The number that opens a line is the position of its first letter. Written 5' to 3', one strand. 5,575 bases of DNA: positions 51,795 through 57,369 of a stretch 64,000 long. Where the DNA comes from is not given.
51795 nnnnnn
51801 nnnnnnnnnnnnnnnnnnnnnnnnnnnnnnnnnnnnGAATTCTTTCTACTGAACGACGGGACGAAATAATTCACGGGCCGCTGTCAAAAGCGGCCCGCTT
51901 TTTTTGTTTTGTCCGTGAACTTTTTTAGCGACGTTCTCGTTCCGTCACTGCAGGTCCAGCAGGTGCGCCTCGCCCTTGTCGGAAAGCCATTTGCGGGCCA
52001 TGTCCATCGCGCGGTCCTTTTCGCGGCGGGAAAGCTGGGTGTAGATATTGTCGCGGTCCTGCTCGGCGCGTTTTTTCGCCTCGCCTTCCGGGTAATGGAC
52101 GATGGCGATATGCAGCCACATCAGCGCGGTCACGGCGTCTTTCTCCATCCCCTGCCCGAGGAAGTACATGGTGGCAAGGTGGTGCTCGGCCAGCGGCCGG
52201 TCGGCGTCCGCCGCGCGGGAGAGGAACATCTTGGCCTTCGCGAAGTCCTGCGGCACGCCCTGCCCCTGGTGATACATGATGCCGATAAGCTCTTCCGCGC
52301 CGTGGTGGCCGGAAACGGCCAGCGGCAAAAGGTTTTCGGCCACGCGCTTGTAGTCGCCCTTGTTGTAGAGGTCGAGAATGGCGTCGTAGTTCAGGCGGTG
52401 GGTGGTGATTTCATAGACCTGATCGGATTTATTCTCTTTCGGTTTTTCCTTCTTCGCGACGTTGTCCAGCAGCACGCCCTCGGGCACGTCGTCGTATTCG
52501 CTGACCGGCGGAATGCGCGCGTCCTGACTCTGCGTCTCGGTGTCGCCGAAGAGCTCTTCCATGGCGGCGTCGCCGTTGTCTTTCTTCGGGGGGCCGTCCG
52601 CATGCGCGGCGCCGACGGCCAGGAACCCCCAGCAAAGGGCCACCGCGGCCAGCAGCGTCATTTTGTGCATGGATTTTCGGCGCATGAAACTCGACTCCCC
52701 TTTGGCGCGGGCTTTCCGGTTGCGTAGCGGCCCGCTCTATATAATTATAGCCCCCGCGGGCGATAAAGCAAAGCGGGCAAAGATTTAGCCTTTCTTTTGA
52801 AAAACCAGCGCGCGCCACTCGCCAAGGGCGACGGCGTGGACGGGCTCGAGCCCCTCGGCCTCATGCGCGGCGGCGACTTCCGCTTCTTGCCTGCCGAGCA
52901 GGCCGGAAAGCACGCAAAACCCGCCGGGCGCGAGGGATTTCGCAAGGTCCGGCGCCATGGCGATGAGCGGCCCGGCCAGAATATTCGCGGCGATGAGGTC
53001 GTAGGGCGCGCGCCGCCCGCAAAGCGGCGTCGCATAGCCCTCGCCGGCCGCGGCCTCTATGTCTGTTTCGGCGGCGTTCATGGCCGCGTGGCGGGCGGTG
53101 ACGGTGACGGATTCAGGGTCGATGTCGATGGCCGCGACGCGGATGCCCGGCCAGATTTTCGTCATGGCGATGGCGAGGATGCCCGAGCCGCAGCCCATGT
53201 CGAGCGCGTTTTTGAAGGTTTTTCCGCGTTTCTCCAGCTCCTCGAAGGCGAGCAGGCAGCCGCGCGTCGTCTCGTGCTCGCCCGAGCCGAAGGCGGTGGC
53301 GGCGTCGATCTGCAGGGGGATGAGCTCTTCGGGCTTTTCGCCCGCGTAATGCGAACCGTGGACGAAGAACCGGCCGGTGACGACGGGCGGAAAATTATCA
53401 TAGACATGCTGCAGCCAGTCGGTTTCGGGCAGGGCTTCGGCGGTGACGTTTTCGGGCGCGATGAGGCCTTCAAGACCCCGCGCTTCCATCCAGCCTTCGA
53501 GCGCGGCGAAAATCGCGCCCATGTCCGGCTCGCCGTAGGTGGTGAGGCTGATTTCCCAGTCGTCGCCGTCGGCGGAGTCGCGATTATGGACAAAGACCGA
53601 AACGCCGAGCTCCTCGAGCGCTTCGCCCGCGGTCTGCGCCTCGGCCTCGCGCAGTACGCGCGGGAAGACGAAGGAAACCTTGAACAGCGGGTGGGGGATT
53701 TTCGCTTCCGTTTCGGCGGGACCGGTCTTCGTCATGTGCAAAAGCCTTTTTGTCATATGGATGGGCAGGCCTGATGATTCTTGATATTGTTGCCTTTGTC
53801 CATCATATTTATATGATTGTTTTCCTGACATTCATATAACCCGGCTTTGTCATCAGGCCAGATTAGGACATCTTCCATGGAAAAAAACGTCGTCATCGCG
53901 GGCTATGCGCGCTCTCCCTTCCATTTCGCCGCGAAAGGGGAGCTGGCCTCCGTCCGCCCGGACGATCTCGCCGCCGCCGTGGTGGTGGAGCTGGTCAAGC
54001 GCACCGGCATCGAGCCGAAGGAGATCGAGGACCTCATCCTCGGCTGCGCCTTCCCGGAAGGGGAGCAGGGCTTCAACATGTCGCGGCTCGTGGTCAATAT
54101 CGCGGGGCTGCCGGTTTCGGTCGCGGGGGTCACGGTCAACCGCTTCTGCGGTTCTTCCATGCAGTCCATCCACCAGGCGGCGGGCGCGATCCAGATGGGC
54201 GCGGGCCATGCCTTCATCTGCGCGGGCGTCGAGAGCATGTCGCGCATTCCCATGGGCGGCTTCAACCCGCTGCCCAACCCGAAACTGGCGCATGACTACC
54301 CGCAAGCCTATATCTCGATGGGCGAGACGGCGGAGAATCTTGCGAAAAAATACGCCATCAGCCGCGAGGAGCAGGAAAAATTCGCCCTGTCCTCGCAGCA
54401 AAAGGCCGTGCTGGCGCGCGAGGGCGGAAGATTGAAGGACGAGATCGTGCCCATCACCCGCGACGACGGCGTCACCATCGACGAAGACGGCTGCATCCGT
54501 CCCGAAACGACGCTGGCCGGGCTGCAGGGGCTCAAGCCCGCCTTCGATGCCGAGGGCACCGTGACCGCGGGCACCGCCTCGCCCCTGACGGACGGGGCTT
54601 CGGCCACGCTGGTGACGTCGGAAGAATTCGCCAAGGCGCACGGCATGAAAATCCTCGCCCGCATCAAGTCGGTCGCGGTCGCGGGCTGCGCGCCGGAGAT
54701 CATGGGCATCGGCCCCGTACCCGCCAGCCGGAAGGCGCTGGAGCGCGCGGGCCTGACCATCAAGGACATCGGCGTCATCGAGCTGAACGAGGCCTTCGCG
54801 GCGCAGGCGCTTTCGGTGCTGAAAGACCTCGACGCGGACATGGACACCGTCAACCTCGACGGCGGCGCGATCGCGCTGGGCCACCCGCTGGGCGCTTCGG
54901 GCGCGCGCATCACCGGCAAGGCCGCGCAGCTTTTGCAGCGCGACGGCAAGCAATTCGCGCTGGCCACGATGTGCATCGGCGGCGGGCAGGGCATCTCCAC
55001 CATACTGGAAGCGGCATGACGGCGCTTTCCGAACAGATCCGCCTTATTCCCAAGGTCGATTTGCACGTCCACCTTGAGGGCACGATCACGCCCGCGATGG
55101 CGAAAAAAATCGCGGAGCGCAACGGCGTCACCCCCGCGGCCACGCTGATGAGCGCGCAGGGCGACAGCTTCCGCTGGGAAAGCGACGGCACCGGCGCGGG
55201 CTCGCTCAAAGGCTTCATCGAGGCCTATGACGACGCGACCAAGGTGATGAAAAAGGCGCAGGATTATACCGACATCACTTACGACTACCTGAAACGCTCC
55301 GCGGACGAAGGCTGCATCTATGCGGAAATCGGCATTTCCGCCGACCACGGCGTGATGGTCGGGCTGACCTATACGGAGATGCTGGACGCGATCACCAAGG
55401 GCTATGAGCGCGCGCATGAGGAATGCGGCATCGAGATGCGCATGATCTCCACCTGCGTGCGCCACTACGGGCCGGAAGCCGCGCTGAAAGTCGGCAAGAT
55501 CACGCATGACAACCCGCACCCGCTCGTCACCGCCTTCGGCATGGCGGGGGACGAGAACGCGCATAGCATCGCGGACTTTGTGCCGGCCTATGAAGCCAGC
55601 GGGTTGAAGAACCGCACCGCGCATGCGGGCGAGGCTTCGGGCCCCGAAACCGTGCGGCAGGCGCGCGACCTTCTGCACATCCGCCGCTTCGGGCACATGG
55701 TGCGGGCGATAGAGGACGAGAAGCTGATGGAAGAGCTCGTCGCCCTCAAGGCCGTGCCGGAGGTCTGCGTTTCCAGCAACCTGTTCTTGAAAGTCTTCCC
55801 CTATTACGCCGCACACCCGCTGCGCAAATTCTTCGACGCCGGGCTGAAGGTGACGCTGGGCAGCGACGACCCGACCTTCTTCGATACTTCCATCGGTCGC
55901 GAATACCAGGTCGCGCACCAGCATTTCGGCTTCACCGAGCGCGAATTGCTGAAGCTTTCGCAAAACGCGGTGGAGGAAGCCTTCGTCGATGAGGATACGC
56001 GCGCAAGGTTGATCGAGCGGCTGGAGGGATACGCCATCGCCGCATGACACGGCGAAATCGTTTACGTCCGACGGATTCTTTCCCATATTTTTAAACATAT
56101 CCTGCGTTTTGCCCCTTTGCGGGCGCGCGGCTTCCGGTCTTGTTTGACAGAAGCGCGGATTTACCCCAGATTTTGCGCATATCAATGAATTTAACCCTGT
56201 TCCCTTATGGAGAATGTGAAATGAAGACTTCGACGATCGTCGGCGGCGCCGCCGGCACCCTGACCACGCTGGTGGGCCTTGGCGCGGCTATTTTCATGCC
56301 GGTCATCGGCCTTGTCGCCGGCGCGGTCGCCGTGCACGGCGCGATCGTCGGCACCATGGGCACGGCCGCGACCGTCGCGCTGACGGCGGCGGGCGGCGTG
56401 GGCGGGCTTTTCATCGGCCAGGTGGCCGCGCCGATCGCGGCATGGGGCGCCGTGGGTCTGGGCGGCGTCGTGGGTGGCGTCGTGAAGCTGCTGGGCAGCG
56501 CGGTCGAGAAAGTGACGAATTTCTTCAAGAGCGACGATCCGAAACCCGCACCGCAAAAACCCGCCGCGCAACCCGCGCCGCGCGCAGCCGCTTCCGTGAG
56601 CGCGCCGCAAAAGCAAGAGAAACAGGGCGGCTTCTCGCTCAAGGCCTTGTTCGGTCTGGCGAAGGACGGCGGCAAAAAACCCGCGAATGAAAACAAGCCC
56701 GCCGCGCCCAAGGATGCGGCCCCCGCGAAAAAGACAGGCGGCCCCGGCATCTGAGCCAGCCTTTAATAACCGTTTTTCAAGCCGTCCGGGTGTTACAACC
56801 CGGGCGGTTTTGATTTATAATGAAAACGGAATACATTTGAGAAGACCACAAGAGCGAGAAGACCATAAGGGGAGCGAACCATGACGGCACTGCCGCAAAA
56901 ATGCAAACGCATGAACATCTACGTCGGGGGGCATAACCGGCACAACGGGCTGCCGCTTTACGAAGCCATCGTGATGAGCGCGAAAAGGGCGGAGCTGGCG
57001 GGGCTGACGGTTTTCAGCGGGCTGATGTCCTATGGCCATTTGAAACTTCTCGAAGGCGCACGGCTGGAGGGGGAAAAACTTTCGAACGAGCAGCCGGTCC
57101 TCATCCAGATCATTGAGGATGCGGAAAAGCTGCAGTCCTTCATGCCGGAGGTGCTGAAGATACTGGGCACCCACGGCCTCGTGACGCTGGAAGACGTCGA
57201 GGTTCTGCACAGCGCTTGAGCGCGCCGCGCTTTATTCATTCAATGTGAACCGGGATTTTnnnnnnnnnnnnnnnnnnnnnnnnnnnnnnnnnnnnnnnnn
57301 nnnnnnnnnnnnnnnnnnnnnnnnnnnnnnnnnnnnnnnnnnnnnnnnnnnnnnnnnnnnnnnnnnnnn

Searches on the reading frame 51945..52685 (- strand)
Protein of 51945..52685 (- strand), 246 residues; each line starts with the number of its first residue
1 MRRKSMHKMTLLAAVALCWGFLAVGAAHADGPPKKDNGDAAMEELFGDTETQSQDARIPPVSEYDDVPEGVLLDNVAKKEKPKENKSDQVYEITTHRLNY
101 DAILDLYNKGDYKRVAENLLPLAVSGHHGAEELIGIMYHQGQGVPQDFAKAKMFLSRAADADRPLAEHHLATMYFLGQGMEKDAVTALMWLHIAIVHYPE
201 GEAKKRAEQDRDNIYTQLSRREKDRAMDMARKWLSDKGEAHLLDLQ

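Call 83: search_protein_families(library=pfam, proteins=[window:51945-52685:-], max_evalue=0.00001)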
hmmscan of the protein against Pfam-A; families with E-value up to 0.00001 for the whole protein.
window:51945-52685:- (246 aa): 1 family
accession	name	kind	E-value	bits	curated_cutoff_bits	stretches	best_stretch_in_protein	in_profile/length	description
PF08238.18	Sel1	-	3.4e-13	50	30.7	0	133-161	6-34/36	Sel1 repeat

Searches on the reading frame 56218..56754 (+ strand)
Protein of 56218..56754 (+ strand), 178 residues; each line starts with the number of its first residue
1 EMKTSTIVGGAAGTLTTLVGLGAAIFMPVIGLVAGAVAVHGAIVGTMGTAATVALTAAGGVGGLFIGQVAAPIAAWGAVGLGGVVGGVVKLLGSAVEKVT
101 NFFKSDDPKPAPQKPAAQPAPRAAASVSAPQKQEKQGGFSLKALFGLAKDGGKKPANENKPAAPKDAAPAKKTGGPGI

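Call 3: search_protein_families(library=pfam, proteins=[window:56218-56754:+], max_evalue=1)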
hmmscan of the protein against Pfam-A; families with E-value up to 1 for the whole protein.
window:56218-56754:+ (178 aa): 0 families

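Call 4: search_protein_families(library=ncbifam, proteins=[window:56218-56754:+], max_evalue=1)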
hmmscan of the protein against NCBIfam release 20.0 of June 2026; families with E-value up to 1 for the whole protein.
window:56218-56754:+ (178 aa): 1 family
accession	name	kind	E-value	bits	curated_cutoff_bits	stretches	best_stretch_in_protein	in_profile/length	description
NF007790.0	PRK10484.1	equivalog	0.42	9.4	401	1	30-110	163-243/527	solute:sodium symporter family transporter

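Call 18: search_protein_families(library=padloc, proteins=[window:56218-56754:+], max_evalue=1)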
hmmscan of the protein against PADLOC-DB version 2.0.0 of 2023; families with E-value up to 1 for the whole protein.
window:56218-56754:+ (178 aa): 1 family
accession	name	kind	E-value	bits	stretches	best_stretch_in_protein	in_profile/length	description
PDLC03841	LeoBC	-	0.81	6.7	1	56-125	460-525/601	-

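Call 19: search_protein_families(library=phrogs, proteins=[window:56218-56754:+], max_evalue=1)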
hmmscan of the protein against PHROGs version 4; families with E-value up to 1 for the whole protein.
window:56218-56754:+ (178 aa): 0 families

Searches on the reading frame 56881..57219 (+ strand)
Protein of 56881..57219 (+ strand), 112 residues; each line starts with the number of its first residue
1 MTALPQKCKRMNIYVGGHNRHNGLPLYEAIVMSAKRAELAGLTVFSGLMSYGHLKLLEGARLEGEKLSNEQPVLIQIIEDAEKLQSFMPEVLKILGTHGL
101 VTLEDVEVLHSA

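Call 3: search_protein_families(library=pfam, proteins=[window:56881-57219:+], max_evalue=1)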
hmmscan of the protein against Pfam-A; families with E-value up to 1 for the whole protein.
window:56881-57219:+ (112 aa): 3 families
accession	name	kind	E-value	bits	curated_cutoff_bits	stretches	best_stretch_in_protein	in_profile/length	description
PF02641.20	DUF190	-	1.3e-23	83.5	23.4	1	9-108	1-97/97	Uncharacterized ACR, COG1993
PF20939.2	MsrA_helical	-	0.057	13.6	23.7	0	50-75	22-46/51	Selenoprotein methionine sulfoxide reductase A, helical domain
PF23988.1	DUF7309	-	0.1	12.4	27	1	35-97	44-107/170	Domain of unknown function (DUF7309)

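Call 4: search_protein_families(library=ncbifam, proteins=[window:56881-57219:+], max_evalue=1)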
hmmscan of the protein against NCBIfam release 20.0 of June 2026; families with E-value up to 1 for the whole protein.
window:56881-57219:+ (112 aa): 0 families
